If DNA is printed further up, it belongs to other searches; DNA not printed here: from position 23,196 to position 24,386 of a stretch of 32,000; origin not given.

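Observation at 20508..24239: Tandemly duplicated two-gene cassette: SDR reductase plus divergent DHPS-like pterin-binding protein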

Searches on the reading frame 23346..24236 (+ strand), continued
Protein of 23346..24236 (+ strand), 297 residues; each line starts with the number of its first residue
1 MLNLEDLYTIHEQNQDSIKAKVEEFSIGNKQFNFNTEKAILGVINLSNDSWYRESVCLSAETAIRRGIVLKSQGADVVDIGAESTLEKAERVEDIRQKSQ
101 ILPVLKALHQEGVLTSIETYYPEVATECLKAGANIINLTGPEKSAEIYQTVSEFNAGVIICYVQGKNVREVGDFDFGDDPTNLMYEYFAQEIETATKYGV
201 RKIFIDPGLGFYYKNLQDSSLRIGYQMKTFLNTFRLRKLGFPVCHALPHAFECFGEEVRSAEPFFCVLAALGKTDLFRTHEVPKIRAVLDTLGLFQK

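Call 39: find_related_loci(query=A4, collection=genome_contigs, flank=10000)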
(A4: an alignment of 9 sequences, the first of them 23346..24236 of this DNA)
Query A4 (297 aa) in genome_contigs; peptide patterns used: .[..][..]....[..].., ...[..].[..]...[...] (x = any residue, [..] = any of these).
600 stretches matched a pattern (row limit reached: there are more); 576 encode a relative of the query (tblastn E <= 1e-3); the best 80 are kept; 80 distinct loci.
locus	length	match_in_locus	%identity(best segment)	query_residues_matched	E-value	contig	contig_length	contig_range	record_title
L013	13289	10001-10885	87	1-295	3e-179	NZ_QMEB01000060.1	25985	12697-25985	Brasilonema bromeliae SPC951 NODE_1159_length_25985_cov_5.114385, whole genome shotgun sequence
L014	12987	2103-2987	82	1-295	8e-168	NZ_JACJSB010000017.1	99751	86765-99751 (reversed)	Dolichospermum sp. FACHB-1091 contig17, whole genome shotgun sequence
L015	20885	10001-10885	81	1-295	5e-166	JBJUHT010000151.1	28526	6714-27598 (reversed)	MAG: Dolichospermum sp. isolate samp_4312_semibin_243 samp_4312_613616, whole genome shotgun sequence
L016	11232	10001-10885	80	1-295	7e-166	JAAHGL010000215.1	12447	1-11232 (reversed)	MAG: Symploca sp. SIO2C1 2C1_NODE_215, whole genome shotgun sequence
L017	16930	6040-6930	79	1-297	4e-165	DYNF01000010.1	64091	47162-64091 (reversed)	MAG TPA_asm: Prochloron sp. SulCav_FS08_3_32_3330 SulCav_FS08_3_91_length_64091_cov_2160_076972, whole genome shotgun se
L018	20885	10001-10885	80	1-295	6e-165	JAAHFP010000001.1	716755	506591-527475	MAG: Symploca sp. SIO1C2 1C2_NODE_1, whole genome shotgun sequence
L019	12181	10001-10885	79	1-295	4e-164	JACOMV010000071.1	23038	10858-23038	MAG: Hormoscilla sp. SP12CHS1 SP12CHS1_Ga0102016_1071, whole genome shotgun sequence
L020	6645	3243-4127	79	1-295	6e-165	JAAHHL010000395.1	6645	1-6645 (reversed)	MAG: Caldora sp. SIO3E6 3E6_NODE_395, whole genome shotgun sequence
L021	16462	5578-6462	80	1-295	8e-165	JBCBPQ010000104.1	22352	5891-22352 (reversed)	MAG: Cyanobacteria bacterium J06633_8 k141_314990_length_22352_cov_49.0320, whole genome shotgun sequence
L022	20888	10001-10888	65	1-296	4e-138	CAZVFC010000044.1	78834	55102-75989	MAG TPA_asm: uncultured Verrucomicrobiota bacterium isolate binchicken_co66_227 genome assembly, contig: NODE_597_length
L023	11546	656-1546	65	1-297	5e-136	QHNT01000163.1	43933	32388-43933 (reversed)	MAG: Verrucomicrobia bacterium isolate AV7 14_0929_05_30cm_scaffold_1619_curated, whole genome shotgun sequence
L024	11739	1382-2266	65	1-295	8e-136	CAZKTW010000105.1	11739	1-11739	MAG TPA_asm: uncultured Bifidobacteriaceae bacterium isolate binchicken_co54_354 genome assembly, contig: NODE_9916_leng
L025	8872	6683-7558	64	1-292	2e-135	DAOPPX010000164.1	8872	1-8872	MAG TPA_asm: Verrucomicrobiota bacterium isolate AMR_MDS_1537 NODE_8859_length_8872_cov_48.029375, whole genome shotgun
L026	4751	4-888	63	1-295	1e-136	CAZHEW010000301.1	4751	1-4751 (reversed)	MAG TPA_asm: uncultured Verrucomicrobiota bacterium isolate SRP192927_co7_213 genome assembly, contig: NODE_43962_length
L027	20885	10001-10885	64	1-295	7e-134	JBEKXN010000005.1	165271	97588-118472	MAG: Verrucomicrobiota bacterium isolate SPRUCE 652 SPRUCE_652_5, whole genome shotgun sequence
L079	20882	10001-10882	60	1-294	7e-125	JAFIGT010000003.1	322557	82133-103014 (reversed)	MAG: Verrucomicrobium sp. isolate HJP_bin11 k141_28876, whole genome shotgun sequence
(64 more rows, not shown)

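Call 43: search_protein_families(library=ncbifam, proteins=[L011:11100-12536:+, L011:8748-9194:+, L010:7122-8078:+, L010:6633-7076:+, L012:10905-11888:-], max_evalue=0.00001)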
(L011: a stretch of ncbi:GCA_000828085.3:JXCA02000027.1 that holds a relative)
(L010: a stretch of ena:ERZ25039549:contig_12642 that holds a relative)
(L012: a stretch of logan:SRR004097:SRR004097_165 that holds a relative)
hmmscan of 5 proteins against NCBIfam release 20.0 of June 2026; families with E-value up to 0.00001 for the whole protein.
L011:11100-12536:+ (479 aa): 1 family
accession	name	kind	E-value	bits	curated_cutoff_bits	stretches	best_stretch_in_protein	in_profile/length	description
NF041275.1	MurL_Xanthmoales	equivalog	5.9e-24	84.4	700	1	130-419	114-397/447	UDP-N-acetyl-alpha-D-muramoyl-L-alanyl-L-glutamate epimerase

L011:8748-9194:+ (149 aa): 15 families
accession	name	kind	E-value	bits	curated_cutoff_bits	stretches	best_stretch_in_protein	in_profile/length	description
NF006530.0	PRK08999.1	equivalog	4e-14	52.4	245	1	11-123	10-119/315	Nudix family hydrolase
NF001299.0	PRK00241.1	equivalog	6.2e-14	52.1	158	1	14-136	141-259/263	NAD(+) diphosphatase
NF012016.0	PRK15472.1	equivalog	5.1e-13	48.9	95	1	29-129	29-135/141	nucleoside triphosphatase NudI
NF007834.0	PRK10546.1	equivalog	4e-11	42.9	156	1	17-135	13-128/135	pyrimidine (deoxy)nucleoside triphosphate diphosphatase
TIGR00586.1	mutt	equivalog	3e-10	40.2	97.9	1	15-114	13-111/129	8-oxo-dGTP diphosphatase MutT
NF008044.0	PRK10776.1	equivalog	3e-09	36.8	148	1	27-120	27-116/130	8-oxo-dGTP diphosphatase MutT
NF011963.0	PRK15434.1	subfamily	6.6e-09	35.7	146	1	4-116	14-134/159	GDP-mannose mannosyl hydrolase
NF001934.0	PRK00714.1-1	equivalog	2.1e-08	33.8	241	1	9-67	10-67/176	RNA pyrophosphohydrolase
NF003787.0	PRK05379.1-4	equivalog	2.8e-08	33.1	449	1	5-65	204-267/346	bifunctional nicotinamide-nucleotide adenylyltransferase/Nudix hydroxylase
NF001937.0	PRK00714.1-4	equivalog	1e-07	31.7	139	1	9-67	10-67/161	RNA pyrophosphohydrolase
TIGR02705.1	nudix_YtkD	equivalog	1.5e-07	31.1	154.4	1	19-89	34-104/156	RNA deprotection pyrophosphohydrolase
NF052459.1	OxoGTPPhMutT1Mycb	equivalog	1.9e-06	27.2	475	1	23-138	22-131/292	8-oxo-(d)GTP phosphatase MutT1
NF002995.0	PRK03759.1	equivalog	2.8e-06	27.1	127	1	15-141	43-173/185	isopentenyl-diphosphate Delta-isomerase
NF001938.0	PRK00714.1-5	equivalog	3.7e-06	26.4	116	0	8-61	14-75/172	RNA pyrophosphohydrolase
NF001935.0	PRK00714.1-2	equivalog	6.8e-06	25.7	259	0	9-66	10-66/183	RNA pyrophosphohydrolase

L010:7122-8078:+ (319 aa): 43 families (the best 25 are shown)
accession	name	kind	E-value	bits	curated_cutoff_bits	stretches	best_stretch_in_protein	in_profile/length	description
TIGR01292.1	TRX_reduct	equivalog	3.6e-37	127.8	343.45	1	5-314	3-299/300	thioredoxin-disulfide reductase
TIGR03140.1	AhpF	equivalog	1.1e-25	90.3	502.9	1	5-313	215-510/515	alkyl hydroperoxide reductase subunit F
TIGR03143.1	AhpF_homolog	hypoth_equivalog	9.1e-21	74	687.65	1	5-313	7-306/555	putative alkyl hydroperoxide reductase F subunit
TIGR01350.1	lipoamide_DH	equivalog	1.3e-17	63.7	408.8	1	86-313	113-331/461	dihydrolipoyl dehydrogenase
TIGR02053.1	MerA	equivalog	2.7e-17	62.9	454.45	1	87-310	114-327/465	mercury(II) reductase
NF004776.0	PRK06116.1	equivalog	6e-17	61.8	480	1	93-305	122-319/450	glutathione-disulfide reductase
NF007614.0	PRK10262.1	equivalog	5.8e-16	58.5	644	1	6-314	10-313/321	thioredoxin-disulfide reductase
TIGR01424.1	gluta_reduc_2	equivalog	6.6e-15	54.6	606.05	1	87-293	115-306/446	glutathione-disulfide reductase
NF004943.0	PRK06292.2-1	equivalog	1.1e-14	54.2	432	1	87-311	113-328/456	dihydrolipoyl dehydrogenase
TIGR01421.1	gluta_reduc_1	equivalog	3.4e-14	52.9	556.15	1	92-307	119-322/450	glutathione-disulfide reductase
NF009410.0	PRK12771.1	subfamily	4.1e-14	52.1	516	0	3-39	139-175/566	NAD(P)-binding protein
TIGR04018.1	Bthiol_YpdA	hypoth_equivalog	4.9e-14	51.9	339.9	1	78-291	89-290/316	YpdA family putative bacillithiol disulfide reductase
TIGR01438.1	TGR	subfamily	3.2e-12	46.1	475.85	1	95-310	136-341/485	thioredoxin and glutathione reductase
NF004939.0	PRK06292.1-1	equivalog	2.7e-11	42.8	435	1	92-311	125-333/476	dihydrolipoyl dehydrogenase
NF005883.0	PRK07845.1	equivalog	2.8e-11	43.1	479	1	200-308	233-331/466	NAD(P)H-quinone dehydrogenase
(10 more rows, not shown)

L010:6633-7076:+ (148 aa): 2 families
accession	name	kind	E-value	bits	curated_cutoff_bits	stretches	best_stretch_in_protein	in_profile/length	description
TIGR00039.1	6PTHBS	subfamily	4.6e-32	110.9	125.5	1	21-139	2-120/124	6-pyruvoyl tetrahydropterin synthase/6-carboxytetrahydropterin synthase family protein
TIGR03367.1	queuosine_QueD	equivalog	2.2e-29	101.7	89.25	1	23-117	2-91/92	6-carboxytetrahydropterin synthase QueD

L012:10905-11888:- (327 aa): 2 families
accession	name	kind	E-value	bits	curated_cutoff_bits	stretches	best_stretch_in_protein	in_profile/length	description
TIGR03438.1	egtD_ergothio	equivalog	3.6e-15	55.9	290.9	1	28-199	15-179/301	L-histidine N(alpha)-methyltransferase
TIGR03439.1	methyl_EasF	subfamily_domain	9.7e-10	37.8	205.55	0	255-318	253-316/321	EasF family methyltransferase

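Call 60: predict_structure(alignment_id=A3)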
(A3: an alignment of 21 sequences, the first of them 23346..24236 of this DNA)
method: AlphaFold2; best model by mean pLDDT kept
length: 297 residues; sequences in the alignment: 21
mean_pLDDT: 88.1   pTM: 0.89
mean pLDDT of the five models: 88.1, 87.9, 87.9, 87.4, 85.2
residues with pLDDT >= 90: 186; 70-90: 77; 50-70: 34; < 50: 0
segments of 3 or more residues with pLDDT < 50: none
pLDDT, mean of each block of 10 residues (from residue 1): 85 91 94 95 89 86 97 97 65 76 97 94 95 93 91 97 72 63 92 97 90 66 87 94 92 80 94 95 96 81
secondary structure, 60 per line:
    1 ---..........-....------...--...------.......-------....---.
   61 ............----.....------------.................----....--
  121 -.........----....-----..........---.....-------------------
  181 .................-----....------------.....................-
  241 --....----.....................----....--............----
elements in order: H4-13 H15-18 E25-27 E30-32 E39-45 H60-72 E77-81 H94-110 E115-118 H122-130 E135-138 H144-153 E157-161 H181-197 E203-206 H219-239 E243-246 H251-271 E276-279 H282-293

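Call 63: fold_search(model_id=the predicted structure, library=pdb)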
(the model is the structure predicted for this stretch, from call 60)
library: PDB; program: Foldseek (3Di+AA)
matches with E <= 10: 1858; with E <= 0.001: 676
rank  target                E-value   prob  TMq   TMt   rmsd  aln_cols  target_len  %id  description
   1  1ajz                  4.6e-18  1.00  0.72  0.76   4.3       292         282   22  STRUCTURE OF DIHYDROPTEROATE PYROPHOSPHORYLASE (released 1998-05-13)
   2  3tyd_A                1.8e-17  1.00  0.72  0.79   3.7       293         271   22  Dihydropteroate Synthase in complex with PPi and DHP+ (released 2012-03-14)
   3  7s2k_A                2.0e-17  1.00  0.76  0.84   2.7       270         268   24  Crystal structure of sulfonamide resistance enzyme Sul2 in complex with 7,8-dihydropteroate, magnesium, and pyrophosph (released 2023-05-03)
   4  5v79_A                2.3e-17  1.00  0.73  0.81   3.1       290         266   21  E. coli dihydropteroate synthase complexed with an 8-mercaptoguanine derivative: 2-((2-amino-9-methyl-6-oxo-6,9-dihydr (released 2017-12-06)
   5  6day_D                2.6e-17  1.00  0.77  0.83   3.4       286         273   22  Xanthomonas albilineans Dihydropteroate synthase with 4-aminobenzoic acid at 1.65 A (released 2018-06-06)
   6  7s2j_D                2.9e-17  1.00  0.77  0.85   2.7       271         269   23  Crystal structure of sulfonamide resistance enzyme Sul2 apoenzyme (released 2023-05-03)
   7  8d5i_A                2.9e-17  1.00  0.71  0.77   4.0       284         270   22  Crystal structure of dihydropteroate synthase H182G mutant (folP-SMZ_B27) from soil uncultured bacterium in complex wi (released 2022-06-15)
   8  8d5g_A                4.2e-17  1.00  0.73  0.79   4.5       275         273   21  Crystal structure of dihydropteroate synthase (folP-SMZ_B27) from soil uncultured bacterium in complex with 6-hydroxym (released 2022-06-15)
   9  5vis_A                4.7e-17  1.00  0.73  0.78   4.5       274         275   21  1.73 Angstrom Resolution Crystal Structure of Dihydropteroate Synthase (folP-SMZ_B27) from Soil Uncultured Bacterium. (released 2017-05-03)
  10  3tr9_D                5.9e-17  1.00  0.75  0.81   3.5       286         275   23  Structure of a dihydropteroate synthase (folP) in complex with pteroic acid from Coxiella burnetii (released 2011-09-28)
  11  4nhv_A                7.9e-17  1.00  0.71  0.76   4.3       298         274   22  Crystal structure of B. anthracis DHPS with interfacial compound 4: 5-(trifluoromethyl)-1,2-benzoxazol-3-amine (released 2014-05-14)
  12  6omz                  8.8e-17  1.00  0.74  0.80   3.5       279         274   22  Crystal Structure of Dihydropteroate synthase from Mycobacterium smegmatis with bound 6-hydroxymethylpterin-monophosphat (released 2019-05-08)
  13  6q62_A                8.8e-17  1.00  0.71  0.78   3.6       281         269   22  Xanthomonas albilineans Dihydropteroate synthase in complex with (indole-2-carboxylic acid) and (6-chloroguanine) (released 2020-01-15)
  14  2dza_B                9.9e-17  1.00  0.73  0.84   3.2       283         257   22  Crystal Structure of Dihydropteroate Synthase from Thermus thermophilus HB8 in Complex with 4-aminobenzoate (released 2007-03-27)
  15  3h2n_B                9.9e-17  1.00  0.70  0.79   4.4       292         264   22  Structural Studies of Pterin-Based Inhibitors of Dihydropteroate Synthase (released 2009-12-08)
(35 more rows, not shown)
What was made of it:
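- On Canonical dihydropteroate synthase FolP (TIGR01496): The AF2 model matches 50 DHPS structures at TM 0.70-0.78 (calls 60, 63).
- Closest known: Dihydropteroate synthase FolP. Same: TIM-barrel DHPS fold (TM 0.70-0.78 to 50 DHPS structures, call 63).
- The fold is DHPS (call 63). All top-50 fold matches are DHPS (call 63).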

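Call 95: list_cluster_members(proteins=[P0314, P0307, P0300, P0305, P0318, P0345, P0329, P0099, P0097, P0524])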
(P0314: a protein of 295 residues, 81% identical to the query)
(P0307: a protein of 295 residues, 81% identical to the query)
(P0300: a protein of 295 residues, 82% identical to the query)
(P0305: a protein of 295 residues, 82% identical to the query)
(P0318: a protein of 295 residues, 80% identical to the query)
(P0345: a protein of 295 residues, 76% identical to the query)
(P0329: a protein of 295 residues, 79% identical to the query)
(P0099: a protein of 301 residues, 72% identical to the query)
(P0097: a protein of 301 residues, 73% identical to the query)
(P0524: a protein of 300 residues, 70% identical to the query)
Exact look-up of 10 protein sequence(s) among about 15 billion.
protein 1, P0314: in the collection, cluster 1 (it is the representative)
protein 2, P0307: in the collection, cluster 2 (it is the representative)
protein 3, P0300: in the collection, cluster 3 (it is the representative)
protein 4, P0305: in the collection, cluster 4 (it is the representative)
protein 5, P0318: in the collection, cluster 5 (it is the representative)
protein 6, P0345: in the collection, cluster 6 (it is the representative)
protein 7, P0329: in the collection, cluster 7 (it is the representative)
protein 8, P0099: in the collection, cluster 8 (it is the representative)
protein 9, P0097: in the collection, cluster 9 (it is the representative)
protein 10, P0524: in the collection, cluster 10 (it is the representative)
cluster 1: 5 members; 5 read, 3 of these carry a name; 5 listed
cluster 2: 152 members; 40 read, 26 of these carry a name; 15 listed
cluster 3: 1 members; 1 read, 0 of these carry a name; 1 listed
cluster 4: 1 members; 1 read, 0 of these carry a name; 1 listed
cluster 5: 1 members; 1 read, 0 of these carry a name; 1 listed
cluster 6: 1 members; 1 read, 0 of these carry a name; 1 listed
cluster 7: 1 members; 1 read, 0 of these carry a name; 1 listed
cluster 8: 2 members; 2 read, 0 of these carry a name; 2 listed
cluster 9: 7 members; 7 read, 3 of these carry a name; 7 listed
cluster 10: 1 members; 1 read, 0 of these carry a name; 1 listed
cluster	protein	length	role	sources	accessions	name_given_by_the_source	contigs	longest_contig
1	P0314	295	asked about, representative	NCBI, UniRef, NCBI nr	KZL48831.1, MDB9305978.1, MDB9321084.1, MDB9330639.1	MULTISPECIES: dihydropteroate synthase [Cyanophyceae] | Dihydropteroate synthase n=1 Tax=Nodularia spumigena CENA596 TaxID=1819295 ...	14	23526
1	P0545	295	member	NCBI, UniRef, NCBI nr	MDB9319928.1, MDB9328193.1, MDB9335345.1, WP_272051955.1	dihydropteroate synthase [Nodularia spumigena] | dihydropteroate synthase n=1 Tax=Nodularia spumigena TaxID=70799 RepID=UPI0023313FD1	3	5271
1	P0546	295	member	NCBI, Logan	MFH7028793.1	MAG: dihydropteroate synthase [Heteroscytonema crispum UTEX LB 1556]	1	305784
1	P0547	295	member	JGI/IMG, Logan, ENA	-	-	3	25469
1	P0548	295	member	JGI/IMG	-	-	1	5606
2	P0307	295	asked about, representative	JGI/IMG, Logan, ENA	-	dihydropteroate synthase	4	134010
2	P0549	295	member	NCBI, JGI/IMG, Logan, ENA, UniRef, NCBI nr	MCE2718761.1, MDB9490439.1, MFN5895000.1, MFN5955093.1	MAG: dihydropteroate synthase [Dolichospermum sp.] | dihydropteroate synthase | dihydropteroate synthase n=1 Tax=Dolichospermum circinale TaxID=109265 RepID=UPI0023313DA7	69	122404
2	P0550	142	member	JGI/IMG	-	6-pyruvoyltetrahydropterin/6-carboxytetrahydropterin synthase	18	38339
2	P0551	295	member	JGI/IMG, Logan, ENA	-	dihydropteroate synthase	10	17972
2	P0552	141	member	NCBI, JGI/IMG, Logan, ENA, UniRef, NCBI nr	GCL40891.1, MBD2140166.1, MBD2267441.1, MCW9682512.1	6-carboxytetrahydropterin synthase QueD [Anabaena sp. FACHB-1250] | 6-pyruvoyltetrahydropterin/6-carboxytetrahydropterin synthase | 6-carboxy-5,6,7,8-tetrahydropterin synthase n=1 Tax=Dolichospermum planctonicum ...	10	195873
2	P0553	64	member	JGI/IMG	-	6-pyruvoyltetrahydropterin/6-carboxytetrahydropterin synthase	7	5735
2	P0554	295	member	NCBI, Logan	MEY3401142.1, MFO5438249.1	MAG: dihydropteroate synthase [Dolichospermum sp.]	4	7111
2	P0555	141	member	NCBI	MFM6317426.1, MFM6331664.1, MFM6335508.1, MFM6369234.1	MAG: 6-carboxytetrahydropterin synthase QueD [Dolichospermum sp.]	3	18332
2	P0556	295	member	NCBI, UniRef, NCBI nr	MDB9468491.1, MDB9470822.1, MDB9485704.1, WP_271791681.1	dihydropteroate synthase [Dolichospermum circinale] | Dihydropteroate synthase n=2 Tax=Dolichospermum circinale TaxID=109265 ...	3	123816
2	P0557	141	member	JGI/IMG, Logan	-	6-pyruvoyltetrahydropterin/6-carboxytetrahydropterin synthase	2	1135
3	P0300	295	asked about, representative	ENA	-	-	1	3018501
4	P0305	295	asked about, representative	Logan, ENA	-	-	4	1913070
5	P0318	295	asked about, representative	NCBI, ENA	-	-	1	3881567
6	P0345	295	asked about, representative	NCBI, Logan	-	-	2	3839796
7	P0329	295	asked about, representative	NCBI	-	-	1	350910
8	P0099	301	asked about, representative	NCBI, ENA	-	-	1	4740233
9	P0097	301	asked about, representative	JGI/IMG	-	-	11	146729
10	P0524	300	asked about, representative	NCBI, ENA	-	-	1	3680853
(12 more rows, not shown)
